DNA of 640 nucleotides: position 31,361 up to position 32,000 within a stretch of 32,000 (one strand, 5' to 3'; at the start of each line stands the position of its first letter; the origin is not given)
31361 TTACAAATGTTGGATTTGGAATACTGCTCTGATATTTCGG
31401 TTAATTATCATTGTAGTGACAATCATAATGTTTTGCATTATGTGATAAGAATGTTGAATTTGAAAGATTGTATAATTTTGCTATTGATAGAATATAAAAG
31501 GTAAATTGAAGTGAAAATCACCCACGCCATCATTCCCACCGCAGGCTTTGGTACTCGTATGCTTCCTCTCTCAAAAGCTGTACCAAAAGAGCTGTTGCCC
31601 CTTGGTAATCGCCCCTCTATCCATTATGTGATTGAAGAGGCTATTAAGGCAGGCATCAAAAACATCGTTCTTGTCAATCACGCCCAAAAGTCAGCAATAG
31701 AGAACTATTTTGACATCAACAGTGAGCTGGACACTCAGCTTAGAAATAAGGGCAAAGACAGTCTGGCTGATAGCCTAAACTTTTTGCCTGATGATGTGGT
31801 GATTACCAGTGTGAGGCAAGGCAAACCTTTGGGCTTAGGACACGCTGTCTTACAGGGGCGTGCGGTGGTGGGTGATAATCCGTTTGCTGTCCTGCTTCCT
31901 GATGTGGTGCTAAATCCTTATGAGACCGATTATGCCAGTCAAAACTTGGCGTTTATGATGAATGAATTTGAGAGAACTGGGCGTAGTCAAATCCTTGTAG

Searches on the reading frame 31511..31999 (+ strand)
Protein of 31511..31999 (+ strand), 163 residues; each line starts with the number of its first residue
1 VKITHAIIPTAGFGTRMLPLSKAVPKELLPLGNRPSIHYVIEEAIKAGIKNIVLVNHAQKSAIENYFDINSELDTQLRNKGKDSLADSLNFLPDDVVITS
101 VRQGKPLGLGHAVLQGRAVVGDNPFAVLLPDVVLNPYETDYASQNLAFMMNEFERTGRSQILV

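Call 113: search_protein_families(library=ncbifam, proteins=[window:31511-31999:+], max_evalue=0.00001)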
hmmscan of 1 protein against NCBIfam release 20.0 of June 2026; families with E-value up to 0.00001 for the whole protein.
window:31511-31999:+ (163 aa): 16 families
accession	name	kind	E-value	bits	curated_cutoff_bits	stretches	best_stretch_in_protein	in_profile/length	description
NF009928.0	PRK13389.1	equivalog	1.2e-52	179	548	1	2-163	7-169/302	UTP--glucose-1-phosphate uridylyltransferase GalU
TIGR01099.1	galU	equivalog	8.5e-52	176.3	326.8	1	3-163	1-156/261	UTP--glucose-1-phosphate uridylyltransferase GalU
TIGR01105.1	galF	equivalog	6.9e-50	169.9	659.2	1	4-162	4-163/297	GalU regulator GalF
NF007516.0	PRK10122.1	equivalog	9.2e-50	169.5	534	1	4-162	4-163/297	UTP--glucose-1-phosphate uridylyltransferase GalF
TIGR01208.1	rmlA_long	equivalog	1.5e-18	66.8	320.25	1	6-136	2-112/353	glucose-1-phosphate thymidylyltransferase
TIGR03992.1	Arch_glmU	subfamily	7.6e-17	61.3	292.1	1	5-134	2-109/393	bifunctional sugar-1-phosphate nucleotidylyltransferase/acetyltransferase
NF041313.1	UDPGP_AglF_Halo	equivalog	6.3e-13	48.7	400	1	5-68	2-66/234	UTP--glucose-1-phosphate uridylyltransferase AglF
NF045761.1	NAMPUrTaseMurU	equivalog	2.7e-12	47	250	1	6-66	3-63/226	N-acetylmuramate alpha-1-phosphate uridylyltransferase MurU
TIGR01207.1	rmlA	equivalog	6.5e-10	38.6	360.65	1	7-133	3-109/286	glucose-1-phosphate thymidylyltransferase RfbA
NF012024.0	PRK15480.1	equivalog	1.7e-09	37.2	588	1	1-61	1-61/292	glucose-1-phosphate thymidylyltransferase RfbA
NF049965.1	GlMnHpPGnyltfHddC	equivalog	3.8e-08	33.2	300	1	5-69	2-66/221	D-glycero-D-manno-heptose 1-phosphate guanosyltransferase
TIGR01173.1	glmU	equivalog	5.4e-08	32.1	366.85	1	5-80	2-66/452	bifunctional UDP-N-acetylglucosamine diphosphorylase/glucosamine-1-phosphate N-acetyltransferase GlmU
NF010935.0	PRK14355.1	equivalog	1.3e-07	30.6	718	1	3-76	3-73/459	bifunctional UDP-N-acetylglucosamine diphosphorylase/glucosamine-1-phosphate N-acetyltransferase GlmU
NF052502.1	man1P_GTase_Rv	exception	1.8e-07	30.4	440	1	5-77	2-74/352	mannose-1-phosphate guanylyltransferase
NF045697.1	MurNAcPUrMurU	equivalog_domain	7.4e-07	28.8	370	1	9-71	3-65/229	N-acetylmuramate alpha-1-phosphate uridylyltransferase MurU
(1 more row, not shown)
